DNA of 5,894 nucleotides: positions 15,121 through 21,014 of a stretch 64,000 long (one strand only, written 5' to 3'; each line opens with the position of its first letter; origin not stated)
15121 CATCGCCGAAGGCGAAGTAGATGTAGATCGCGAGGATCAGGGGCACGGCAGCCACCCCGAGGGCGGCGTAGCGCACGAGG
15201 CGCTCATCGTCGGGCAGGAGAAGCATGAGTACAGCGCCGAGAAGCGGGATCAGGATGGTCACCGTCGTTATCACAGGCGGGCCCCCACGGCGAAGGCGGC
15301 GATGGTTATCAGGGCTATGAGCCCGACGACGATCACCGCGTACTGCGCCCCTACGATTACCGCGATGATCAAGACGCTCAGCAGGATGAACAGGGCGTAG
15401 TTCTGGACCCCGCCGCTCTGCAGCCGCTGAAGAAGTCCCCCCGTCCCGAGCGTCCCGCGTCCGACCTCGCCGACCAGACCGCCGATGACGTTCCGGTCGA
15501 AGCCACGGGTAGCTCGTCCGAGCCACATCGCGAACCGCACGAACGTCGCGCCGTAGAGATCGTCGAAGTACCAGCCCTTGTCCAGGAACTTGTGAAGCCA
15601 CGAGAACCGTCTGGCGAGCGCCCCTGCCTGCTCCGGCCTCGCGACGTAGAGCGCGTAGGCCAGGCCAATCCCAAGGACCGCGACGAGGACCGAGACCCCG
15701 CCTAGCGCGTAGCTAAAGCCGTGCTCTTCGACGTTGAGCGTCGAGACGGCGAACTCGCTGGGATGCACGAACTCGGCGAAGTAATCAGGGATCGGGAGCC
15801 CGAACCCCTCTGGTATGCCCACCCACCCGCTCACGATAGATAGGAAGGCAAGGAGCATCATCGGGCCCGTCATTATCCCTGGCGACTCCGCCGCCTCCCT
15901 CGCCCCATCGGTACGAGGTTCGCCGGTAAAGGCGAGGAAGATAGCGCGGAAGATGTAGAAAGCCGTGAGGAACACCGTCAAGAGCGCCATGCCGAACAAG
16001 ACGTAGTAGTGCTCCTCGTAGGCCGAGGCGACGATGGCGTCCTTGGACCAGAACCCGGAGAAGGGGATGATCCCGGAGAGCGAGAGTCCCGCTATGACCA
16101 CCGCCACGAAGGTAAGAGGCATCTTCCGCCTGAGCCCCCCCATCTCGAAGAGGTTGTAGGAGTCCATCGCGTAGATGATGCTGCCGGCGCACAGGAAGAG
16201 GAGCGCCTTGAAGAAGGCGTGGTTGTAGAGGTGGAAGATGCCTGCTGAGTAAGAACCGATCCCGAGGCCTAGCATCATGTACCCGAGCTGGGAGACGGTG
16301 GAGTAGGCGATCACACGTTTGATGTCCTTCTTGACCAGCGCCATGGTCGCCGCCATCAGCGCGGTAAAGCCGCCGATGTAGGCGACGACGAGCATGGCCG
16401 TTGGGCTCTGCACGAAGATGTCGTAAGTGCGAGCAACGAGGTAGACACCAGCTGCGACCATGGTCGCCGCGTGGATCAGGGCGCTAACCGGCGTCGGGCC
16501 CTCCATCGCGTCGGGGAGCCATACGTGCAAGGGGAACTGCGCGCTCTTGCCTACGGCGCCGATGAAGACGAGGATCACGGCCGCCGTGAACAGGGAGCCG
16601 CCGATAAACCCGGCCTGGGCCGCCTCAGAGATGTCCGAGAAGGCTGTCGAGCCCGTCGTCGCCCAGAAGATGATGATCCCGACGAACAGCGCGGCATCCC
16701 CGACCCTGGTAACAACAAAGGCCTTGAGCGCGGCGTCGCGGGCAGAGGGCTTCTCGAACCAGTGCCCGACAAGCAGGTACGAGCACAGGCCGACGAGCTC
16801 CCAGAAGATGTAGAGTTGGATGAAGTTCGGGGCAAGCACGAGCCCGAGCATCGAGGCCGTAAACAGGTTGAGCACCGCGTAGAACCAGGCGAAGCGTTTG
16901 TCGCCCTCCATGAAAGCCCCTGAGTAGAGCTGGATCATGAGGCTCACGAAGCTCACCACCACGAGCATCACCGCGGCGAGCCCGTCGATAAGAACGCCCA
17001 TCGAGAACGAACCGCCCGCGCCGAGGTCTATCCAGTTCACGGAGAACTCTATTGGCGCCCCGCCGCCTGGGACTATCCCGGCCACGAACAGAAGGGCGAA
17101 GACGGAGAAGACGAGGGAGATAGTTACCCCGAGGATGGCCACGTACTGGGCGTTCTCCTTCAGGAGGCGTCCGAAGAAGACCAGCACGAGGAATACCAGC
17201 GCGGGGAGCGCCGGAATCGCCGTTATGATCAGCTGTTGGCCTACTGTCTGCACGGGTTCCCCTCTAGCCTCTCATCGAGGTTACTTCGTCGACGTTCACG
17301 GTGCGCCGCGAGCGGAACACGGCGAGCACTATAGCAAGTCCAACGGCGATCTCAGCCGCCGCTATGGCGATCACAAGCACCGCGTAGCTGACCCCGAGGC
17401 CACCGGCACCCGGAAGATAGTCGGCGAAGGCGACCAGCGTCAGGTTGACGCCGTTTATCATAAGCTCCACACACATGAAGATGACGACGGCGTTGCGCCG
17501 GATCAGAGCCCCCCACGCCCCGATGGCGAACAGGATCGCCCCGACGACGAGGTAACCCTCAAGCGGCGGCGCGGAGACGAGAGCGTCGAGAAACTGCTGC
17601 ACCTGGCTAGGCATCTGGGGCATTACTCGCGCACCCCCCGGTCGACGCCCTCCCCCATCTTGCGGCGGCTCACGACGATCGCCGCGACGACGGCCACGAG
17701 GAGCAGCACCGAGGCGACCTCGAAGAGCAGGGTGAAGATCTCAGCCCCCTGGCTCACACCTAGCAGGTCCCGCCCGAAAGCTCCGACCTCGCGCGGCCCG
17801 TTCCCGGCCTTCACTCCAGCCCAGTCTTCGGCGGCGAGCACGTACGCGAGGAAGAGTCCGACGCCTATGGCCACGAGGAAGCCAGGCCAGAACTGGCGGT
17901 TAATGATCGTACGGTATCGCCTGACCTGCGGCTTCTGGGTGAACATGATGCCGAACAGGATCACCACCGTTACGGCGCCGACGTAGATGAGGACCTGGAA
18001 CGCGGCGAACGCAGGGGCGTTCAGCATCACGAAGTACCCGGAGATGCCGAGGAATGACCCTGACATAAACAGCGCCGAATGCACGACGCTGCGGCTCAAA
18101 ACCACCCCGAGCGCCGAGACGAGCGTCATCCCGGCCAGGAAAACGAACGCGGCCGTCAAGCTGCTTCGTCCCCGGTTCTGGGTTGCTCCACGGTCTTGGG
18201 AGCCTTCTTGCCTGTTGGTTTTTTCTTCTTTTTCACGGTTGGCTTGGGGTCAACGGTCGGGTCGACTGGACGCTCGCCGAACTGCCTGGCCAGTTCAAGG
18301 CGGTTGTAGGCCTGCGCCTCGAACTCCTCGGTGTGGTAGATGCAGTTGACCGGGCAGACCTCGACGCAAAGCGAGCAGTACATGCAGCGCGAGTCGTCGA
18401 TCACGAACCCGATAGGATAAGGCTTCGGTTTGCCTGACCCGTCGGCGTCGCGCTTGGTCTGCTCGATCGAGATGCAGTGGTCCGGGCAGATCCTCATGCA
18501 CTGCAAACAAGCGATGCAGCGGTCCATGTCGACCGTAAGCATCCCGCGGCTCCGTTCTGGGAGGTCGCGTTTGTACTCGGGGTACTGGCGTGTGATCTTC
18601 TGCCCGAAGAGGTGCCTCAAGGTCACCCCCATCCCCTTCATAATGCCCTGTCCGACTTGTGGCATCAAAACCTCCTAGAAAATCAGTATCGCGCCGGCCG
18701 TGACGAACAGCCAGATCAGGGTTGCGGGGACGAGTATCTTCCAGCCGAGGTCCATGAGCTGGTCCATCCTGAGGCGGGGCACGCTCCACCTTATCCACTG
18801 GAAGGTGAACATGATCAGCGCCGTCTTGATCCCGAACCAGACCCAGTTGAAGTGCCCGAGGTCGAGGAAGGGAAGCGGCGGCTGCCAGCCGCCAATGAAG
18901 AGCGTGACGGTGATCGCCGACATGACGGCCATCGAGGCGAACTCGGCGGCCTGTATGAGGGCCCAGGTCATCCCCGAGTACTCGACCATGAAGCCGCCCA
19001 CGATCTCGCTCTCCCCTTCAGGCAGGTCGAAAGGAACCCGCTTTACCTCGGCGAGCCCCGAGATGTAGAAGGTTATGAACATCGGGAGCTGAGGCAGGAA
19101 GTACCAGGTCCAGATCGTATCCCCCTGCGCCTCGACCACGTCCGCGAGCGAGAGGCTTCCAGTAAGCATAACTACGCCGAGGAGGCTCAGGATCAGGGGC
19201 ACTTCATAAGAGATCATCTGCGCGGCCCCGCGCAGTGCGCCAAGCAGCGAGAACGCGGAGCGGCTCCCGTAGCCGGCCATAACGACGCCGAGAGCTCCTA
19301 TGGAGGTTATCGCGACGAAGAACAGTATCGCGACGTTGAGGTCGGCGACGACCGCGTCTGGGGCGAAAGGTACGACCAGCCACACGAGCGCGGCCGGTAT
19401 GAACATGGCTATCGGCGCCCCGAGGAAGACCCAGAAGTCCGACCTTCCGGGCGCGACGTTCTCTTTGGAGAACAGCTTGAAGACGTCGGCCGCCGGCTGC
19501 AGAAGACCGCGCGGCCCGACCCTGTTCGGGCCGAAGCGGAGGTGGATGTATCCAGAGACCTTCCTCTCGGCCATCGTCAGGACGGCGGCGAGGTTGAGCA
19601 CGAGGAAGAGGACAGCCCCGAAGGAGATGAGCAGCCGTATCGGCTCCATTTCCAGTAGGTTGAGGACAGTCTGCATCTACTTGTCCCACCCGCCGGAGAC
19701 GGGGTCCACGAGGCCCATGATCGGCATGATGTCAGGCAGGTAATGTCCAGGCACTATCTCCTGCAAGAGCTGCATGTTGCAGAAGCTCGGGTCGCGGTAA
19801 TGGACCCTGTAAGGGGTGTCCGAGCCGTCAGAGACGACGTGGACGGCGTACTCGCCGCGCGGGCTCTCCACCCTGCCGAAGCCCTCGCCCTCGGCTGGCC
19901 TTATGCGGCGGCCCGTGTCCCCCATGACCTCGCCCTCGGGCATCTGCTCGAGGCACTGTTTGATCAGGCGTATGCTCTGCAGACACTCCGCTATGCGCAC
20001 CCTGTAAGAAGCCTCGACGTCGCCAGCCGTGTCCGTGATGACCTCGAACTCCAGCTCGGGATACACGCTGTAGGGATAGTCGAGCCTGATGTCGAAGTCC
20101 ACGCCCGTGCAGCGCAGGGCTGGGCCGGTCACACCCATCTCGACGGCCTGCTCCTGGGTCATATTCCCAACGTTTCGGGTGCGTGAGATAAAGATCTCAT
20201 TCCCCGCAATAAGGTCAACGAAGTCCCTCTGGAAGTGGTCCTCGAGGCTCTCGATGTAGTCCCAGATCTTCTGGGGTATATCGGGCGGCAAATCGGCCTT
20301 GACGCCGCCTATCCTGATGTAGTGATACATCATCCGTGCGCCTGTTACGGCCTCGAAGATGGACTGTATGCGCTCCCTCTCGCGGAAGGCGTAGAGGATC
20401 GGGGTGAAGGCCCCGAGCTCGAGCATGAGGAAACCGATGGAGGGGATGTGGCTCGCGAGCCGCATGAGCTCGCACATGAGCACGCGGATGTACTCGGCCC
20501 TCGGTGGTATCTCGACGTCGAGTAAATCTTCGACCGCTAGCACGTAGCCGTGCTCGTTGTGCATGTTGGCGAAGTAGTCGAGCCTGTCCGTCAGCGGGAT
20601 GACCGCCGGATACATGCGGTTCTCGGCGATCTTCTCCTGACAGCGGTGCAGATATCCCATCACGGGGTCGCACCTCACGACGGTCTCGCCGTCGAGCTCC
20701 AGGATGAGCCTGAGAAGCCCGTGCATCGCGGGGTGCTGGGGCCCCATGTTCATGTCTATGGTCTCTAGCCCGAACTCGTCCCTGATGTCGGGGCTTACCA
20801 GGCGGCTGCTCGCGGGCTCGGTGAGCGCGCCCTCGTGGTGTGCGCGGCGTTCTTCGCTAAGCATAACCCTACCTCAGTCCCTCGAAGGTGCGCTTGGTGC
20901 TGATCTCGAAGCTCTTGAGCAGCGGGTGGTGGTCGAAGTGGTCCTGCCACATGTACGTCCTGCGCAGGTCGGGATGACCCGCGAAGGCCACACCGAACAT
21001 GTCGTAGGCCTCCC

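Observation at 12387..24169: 11-subunit complex I without NuoEFG, divergent from a ferredoxin and RnfC/PduS-like flavoprotein: candidate alternative electron-input module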

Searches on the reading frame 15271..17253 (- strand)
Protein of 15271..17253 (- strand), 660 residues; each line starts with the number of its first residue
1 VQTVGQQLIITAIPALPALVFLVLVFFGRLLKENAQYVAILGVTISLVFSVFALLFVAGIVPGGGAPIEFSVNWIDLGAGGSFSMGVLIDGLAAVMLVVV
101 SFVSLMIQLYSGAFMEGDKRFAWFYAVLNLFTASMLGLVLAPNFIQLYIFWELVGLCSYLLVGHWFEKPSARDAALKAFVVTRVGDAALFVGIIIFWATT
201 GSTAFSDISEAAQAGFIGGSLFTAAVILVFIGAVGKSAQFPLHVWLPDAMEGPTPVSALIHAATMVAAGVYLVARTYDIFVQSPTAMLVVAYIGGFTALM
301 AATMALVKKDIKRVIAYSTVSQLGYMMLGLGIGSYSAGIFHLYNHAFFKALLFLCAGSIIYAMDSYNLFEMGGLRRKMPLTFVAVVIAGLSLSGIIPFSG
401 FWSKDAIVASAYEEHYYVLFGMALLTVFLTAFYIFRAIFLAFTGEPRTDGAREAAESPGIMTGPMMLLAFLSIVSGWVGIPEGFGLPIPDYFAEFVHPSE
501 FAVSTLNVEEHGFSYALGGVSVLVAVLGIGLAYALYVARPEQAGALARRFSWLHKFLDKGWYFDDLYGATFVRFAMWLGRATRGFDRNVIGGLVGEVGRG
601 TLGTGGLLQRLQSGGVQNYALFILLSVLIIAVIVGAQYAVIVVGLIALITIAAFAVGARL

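Call 5: search_protein_families(library=ncbifam, proteins=[window:15271-17253:-], max_evalue=0.01)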
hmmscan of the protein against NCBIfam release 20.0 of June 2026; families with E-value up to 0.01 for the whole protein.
window:15271-17253:- (660 aa): 75 families (the best 25 are shown)
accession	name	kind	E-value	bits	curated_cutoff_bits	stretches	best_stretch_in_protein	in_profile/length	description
NF005141.0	PRK06590.1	equivalog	2.4e-196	654.3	556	1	9-634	4-609/615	NADH-quinone oxidoreductase subunit L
TIGR01974.1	NDH_I_L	subfamily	2.6e-185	617.9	407.5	1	9-633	2-628/630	NADH-quinone oxidoreductase subunit L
NF005626.0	PRK07376.1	equivalog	5.9e-168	560.2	963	2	10-449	11-461/675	NAD(P)H-quinone oxidoreductase subunit 5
NF040617.1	F420_dehyd_FpoL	exception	7.8e-152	507.3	1050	1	12-634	8-662/669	F420H2 dehydrogenase subunit FpoL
NF009287.0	PRK12647.1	equivalog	8.4e-102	342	937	1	19-581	12-557/773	putative monovalent cation/H+ antiporter subunit A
NF009288.0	PRK12648.1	equivalog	1.4e-96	324.6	1104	1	16-578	6-562/954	monovalent cation/H+ antiporter subunit A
NF005633.0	PRK07390.1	subfamily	7.3e-95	318.8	676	1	33-635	37-607/613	NAD(P)H-quinone oxidoreductase subunit F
NF005097.0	PRK06525.1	equivalog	3.2e-91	306.4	430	1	16-480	11-476/480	hydrogenase 4 subunit D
TIGR01960.1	ndhF3_CO2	subfamily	3.7e-88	296.6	588.7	1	35-633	39-605/606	NAD(P)H dehydrogenase, subunit NdhF3 family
TIGR00940.1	2a6301s01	subfamily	4.6e-87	293.1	920.45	1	39-478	28-488/793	monovalent cation:proton antiporter subunit A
NF009284.0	PRK12644.1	equivalog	2e-86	290.9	962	1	64-533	50-520/975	Na+/H+ antiporter subunit A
NF009289.0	PRK12649.1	equivalog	5.3e-86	289.7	1117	1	10-478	8-484/789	putative monovalent cation/H+ antiporter subunit A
NF009285.0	PRK12645.1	equivalog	5.2e-85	286.3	1028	1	13-517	7-532/804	Na+/H+ antiporter subunit A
NF009290.0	PRK12650.1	equivalog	1.6e-78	264.6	980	1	12-529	5-516/966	DUF4040 family protein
NF009286.0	PRK12646.1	equivalog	3.5e-69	234.2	1063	1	19-428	11-432/800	DUF4040 family protein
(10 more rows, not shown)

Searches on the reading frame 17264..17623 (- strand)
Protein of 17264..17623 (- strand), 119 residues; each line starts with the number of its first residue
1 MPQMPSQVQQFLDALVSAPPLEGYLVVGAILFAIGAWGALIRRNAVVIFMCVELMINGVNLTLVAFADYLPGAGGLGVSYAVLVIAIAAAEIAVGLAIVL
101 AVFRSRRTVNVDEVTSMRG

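Call 78: search_protein_families(library=ncbifam, proteins=[window:17264-17623:-], max_evalue=0.00001)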
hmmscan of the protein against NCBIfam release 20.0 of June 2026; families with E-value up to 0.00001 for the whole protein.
window:17264-17623:- (119 aa): 6 families
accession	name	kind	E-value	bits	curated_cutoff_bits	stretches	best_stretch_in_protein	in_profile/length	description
NF004322.0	PRK05715.1-4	equivalog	1.4e-33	114.9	128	1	19-118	4-103/104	NADH-quinone oxidoreductase subunit NuoK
NF004320.0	PRK05715.1-2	equivalog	1.9e-29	101.6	57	1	22-118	4-98/99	NADH-quinone oxidoreductase subunit NuoK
NF040614.1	F420_dehyd_FpoK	exception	2.8e-27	95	145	1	20-118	1-97/98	F420H2 dehydrogenase subunit FpoK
NF004321.0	PRK05715.1-3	equivalog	3.3e-24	85.1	91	1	21-119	4-101/101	NADH-quinone oxidoreductase subunit NuoK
NF004323.0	PRK05715.1-5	equivalog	1e-23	83.6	89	1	21-119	5-102/102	NADH-quinone oxidoreductase subunit NuoK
NF004319.0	PRK05715.1-1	equivalog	1.5e-20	73.2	101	1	20-119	3-100/100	NADH-quinone oxidoreductase subunit NuoK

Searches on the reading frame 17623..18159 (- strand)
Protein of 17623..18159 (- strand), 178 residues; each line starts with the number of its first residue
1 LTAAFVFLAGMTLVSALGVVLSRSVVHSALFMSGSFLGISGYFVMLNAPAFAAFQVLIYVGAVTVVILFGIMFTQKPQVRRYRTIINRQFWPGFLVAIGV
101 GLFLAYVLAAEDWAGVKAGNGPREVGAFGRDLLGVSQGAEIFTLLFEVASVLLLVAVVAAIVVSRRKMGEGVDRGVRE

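Call 78: search_protein_families(library=ncbifam, proteins=[window:17623-18159:-], max_evalue=0.00001)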
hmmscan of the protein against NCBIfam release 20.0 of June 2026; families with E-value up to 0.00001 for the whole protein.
window:17623-18159:- (178 aa): 11 families
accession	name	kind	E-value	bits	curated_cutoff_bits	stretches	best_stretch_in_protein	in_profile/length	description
NF005163.0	PRK06638.1-3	equivalog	9e-31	106.9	174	1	4-168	11-171/203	NADH-quinone oxidoreductase subunit J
NF005168.0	PRK06638.2-3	equivalog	3e-23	82.6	154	1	2-167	5-168/172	NADH-quinone oxidoreductase subunit J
NF005024.0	PRK06433.1-4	equivalog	3.2e-18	65.7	101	1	2-77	6-81/89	NADH dehydrogenase subunit J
NF005165.0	PRK06638.1-5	equivalog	1.7e-17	63.3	192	1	3-167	21-184/282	NADH-quinone oxidoreductase subunit J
NF005164.0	PRK06638.1-4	equivalog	3.5e-16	59.2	154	1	2-168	5-173/211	NADH-quinone oxidoreductase subunit J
NF005166.0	PRK06638.2-1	equivalog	1.2e-12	48.1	284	1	10-167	10-166/174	NADH-quinone oxidoreductase subunit J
NF005167.0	PRK06638.2-2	equivalog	1.2e-12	48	137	1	3-170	5-168/176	NADH-quinone oxidoreductase subunit J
NF005162.0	PRK06638.1-1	equivalog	2.6e-12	46.9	157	1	1-169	1-164/184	NADH-quinone oxidoreductase subunit J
NF005025.0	PRK06433.1-5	equivalog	5.4e-12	45.9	95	1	2-76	13-87/96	NADH dehydrogenase subunit J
NF005169.0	PRK06638.2-4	equivalog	1.1e-09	38.6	319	1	2-167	4-168/182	NADH-quinone oxidoreductase subunit J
NF005023.0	PRK06433.1-2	equivalog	2.9e-06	27.6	92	1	5-75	7-77/82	NADH dehydrogenase subunit J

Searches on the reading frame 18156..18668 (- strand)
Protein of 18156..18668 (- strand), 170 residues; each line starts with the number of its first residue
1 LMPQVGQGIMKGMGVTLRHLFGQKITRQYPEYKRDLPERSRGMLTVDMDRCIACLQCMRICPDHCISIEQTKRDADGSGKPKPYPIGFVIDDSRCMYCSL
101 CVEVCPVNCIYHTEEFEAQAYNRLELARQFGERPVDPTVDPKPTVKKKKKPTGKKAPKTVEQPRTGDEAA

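Call 4: search_protein_families(library=pfam, proteins=[window:18156-18668:-], max_evalue=0.01)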
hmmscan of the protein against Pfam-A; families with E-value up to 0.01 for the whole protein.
window:18156-18668:- (170 aa): 15 families
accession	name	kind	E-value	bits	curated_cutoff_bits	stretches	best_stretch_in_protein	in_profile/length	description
PF00037.32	Fer4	-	9.3e-14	51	21.1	2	89-111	2-24/24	4Fe-4S binding domain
PF12838.12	Fer4_7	-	2e-10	41.4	27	1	50-109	1-52/52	4Fe-4S dicluster domain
PF13237.11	Fer4_10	-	8.6e-08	32.4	25.5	2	45-106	3-53/53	4Fe-4S dicluster domain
PF12797.12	Fer4_2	-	1.9e-07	31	24.5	2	45-62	4-21/22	4Fe-4S binding domain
PF13183.11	Fer4_8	-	6.4e-07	30.2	27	1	93-122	3-32/68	4Fe-4S dicluster domain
PF14697.11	Fer4_21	-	6.4e-07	29.8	35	2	46-110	3-57/59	4Fe-4S dicluster domain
PF13187.11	Fer4_9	-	7.5e-07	29.5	27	1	50-110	1-52/52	4Fe-4S dicluster domain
PF12837.12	Fer4_6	-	2e-06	27.9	25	1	45-66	3-24/24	4Fe-4S binding domain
PF13484.11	Fer4_16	-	1.5e-05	26.2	30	1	94-120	1-28/66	4Fe-4S double cluster binding domain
PF13534.11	Fer4_17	-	5.7e-05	24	22.2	0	94-114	1-21/61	4Fe-4S dicluster domain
PF12800.12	Fer4_4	-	0.00053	20.6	24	0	49-62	2-15/17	4Fe-4S binding domain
PF13370.11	Fer4_13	-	0.0011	20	24.5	0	46-64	1-19/58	4Fe-4S single cluster domain of Ferredoxin I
PF13746.11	Fer4_18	-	0.0027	18.3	27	0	47-64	57-74/114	4Fe-4S dicluster domain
PF25160.1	LdpA_Fe-S-bd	-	0.0046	17.2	27.6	0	91-112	24-45/49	LdpA Fe-S cluster-binding domain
PF13459.11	Fer4_15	-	0.005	18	22.4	0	45-63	2-20/66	4Fe-4S single cluster domain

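Call 5: search_protein_families(library=ncbifam, proteins=[window:18156-18668:-], max_evalue=0.01)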
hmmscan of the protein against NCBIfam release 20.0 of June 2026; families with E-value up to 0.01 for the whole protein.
window:18156-18668:- (170 aa): 72 families (the best 25 are shown)
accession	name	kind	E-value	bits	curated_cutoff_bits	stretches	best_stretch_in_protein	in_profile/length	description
TIGR01971.1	NuoI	subfamily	4.9e-30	103.6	113.05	1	12-127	1-115/121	NADH-quinone oxidoreductase, chain I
NF004540.0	PRK05888.2-1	equivalog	1.9e-27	95.5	215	1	7-129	2-122/139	NADH-quinone oxidoreductase subunit NuoI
NF004537.0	PRK05888.1-3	equivalog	3.4e-27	95.3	163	1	9-139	23-154/204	NADH-quinone oxidoreductase subunit NuoI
NF004536.0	PRK05888.1-1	equivalog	8e-24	83.9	212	1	9-127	13-131/180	NADH-quinone oxidoreductase subunit NuoI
TIGR00403.1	ndhI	equivalog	4.3e-23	81.8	302.35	1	7-127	20-136/183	NAD(P)H-quinone oxidoreductase subunit I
NF004538.0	PRK05888.1-4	equivalog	4.4e-23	81.7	135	1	9-125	16-132/162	NADH-quinone oxidoreductase subunit NuoI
NF004545.0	PRK05888.3-1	equivalog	2.8e-21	75.8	229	1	8-119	25-132/154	NADH-quinone oxidoreductase subunit NuoI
NF004539.0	PRK05888.1-5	equivalog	6.4e-21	74.7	225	1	9-126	16-133/162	NADH-quinone oxidoreductase subunit NuoI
NF004542.0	PRK05888.2-3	equivalog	3.7e-19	69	248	1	8-124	35-153/203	NADH-quinone oxidoreductase subunit NuoI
NF004541.0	PRK05888.2-2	equivalog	5.1e-19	68.7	217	1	14-129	25-130/168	NADH-quinone oxidoreductase subunit NuoI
NF040612.1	F420_dehyd_FpoI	exception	2.6e-18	66.1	180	1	10-116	3-105/135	F420H2 dehydrogenase subunit FpoI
NF004544.0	PRK05888.2-6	equivalog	5.1e-16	58.9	457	1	5-123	30-149/220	NADH-quinone oxidoreductase subunit NuoI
NF004543.0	PRK05888.2-5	equivalog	1.2e-15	57.5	243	1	15-119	25-124/217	NADH-quinone oxidoreductase subunit NuoI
NF004546.0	PRK05888.3-3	equivalog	1.4e-15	57.2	260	1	23-117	38-131/196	NADH-quinone oxidoreductase subunit NuoI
NF006221.0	PRK08348.1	subfamily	2.5e-15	56.4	124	1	15-125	9-107/136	NADH-plastoquinone oxidoreductase subunit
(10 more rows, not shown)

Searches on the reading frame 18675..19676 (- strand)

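Call 5: search_protein_families(library=ncbifam, proteins=[window:18675-19676:-], max_evalue=0.01)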
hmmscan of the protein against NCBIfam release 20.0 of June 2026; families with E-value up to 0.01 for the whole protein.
window:18675-19676:- (333 aa): 7 families
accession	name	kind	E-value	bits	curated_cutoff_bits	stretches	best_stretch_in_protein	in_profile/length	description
NF004745.0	PRK06076.1-6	equivalog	5.8e-101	338.1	450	1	14-330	14-333/341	NADH-quinone oxidoreductase subunit NuoH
NF004742.0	PRK06076.1-3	equivalog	3.4e-97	325.8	531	1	21-328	30-346/356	NADH-quinone oxidoreductase subunit NuoH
NF004743.0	PRK06076.1-4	equivalog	1.2e-94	317.6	494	1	20-328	20-340/433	NADH-quinone oxidoreductase subunit NuoH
NF004740.0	PRK06076.1-1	equivalog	5.4e-91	305.5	399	1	20-332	19-322/325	NADH-quinone oxidoreductase subunit NuoH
NF004741.0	PRK06076.1-2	equivalog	6.8e-91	304.9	305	1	11-331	18-334/337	NADH-quinone oxidoreductase subunit NuoH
NF004744.0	PRK06076.1-5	equivalog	5.4e-80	269.3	542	1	18-332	31-365/372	NADH-quinone oxidoreductase subunit NuoH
NF040610.1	F420_dehyd_FpoH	exception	2.4e-73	247.4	475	1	21-324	18-330/339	F420H2 dehydrogenase subunit FpoH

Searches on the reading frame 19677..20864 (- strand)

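Call 4: search_protein_families(library=pfam, proteins=[window:19677-20864:-], max_evalue=0.01)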
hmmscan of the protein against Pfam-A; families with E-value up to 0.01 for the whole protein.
window:19677-20864:- (395 aa): 1 family
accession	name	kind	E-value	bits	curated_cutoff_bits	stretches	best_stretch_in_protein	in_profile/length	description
PF00346.24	Complex1_49kDa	-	9.5e-83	277.8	24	2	150-318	2-169/271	Respiratory-chain NADH dehydrogenase, 49 Kd subunit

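Call 5: search_protein_families(library=ncbifam, proteins=[window:19677-20864:-], max_evalue=0.01)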
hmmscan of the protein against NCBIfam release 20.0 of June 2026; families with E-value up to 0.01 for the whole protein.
window:19677-20864:- (395 aa): 9 families
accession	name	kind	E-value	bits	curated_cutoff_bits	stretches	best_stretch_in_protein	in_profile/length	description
NF004739.1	PRK06075.1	equivalog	1.1e-131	439.1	360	2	37-319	2-283/384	NADH-quinone oxidoreductase subunit D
NF008974.0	PRK12322.1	equivalog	2.9e-130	434.5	522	1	34-394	5-365/366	NADH-quinone oxidoreductase subunit D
TIGR01962.1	NuoD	equivalog_domain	3.5e-129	431.1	459.35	2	35-320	2-286/386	NADH dehydrogenase (quinone) subunit D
NF009808.0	PRK13292.1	equivalog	2.5e-103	346.4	1156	2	25-322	397-693/791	NADH-quinone oxidoreductase subunit B/C/D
NF040602.1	F420_dehyd_FpoD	exception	1.2e-101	340.4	600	1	38-391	10-368/372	F420H2 dehydrogenase subunit FpoD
NF005649.0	PRK07415.1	equivalog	3.1e-97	326.1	583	2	34-314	9-289/394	NAD(P)H-quinone oxidoreductase subunit H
NF008728.0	PRK11742.1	equivalog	1e-96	324.7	840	2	36-317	215-495/598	NADH-quinone oxidoreductase subunit C/D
TIGR03295.1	frhA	equivalog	0.0029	16.6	392.5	0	93-213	60-187/412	coenzyme F420 hydrogenase subunit alpha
NF033181.1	NiFeSe_hydrog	equivalog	0.0031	16.5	600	0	48-140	13-104/507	nickel-dependent hydrogenase large subunit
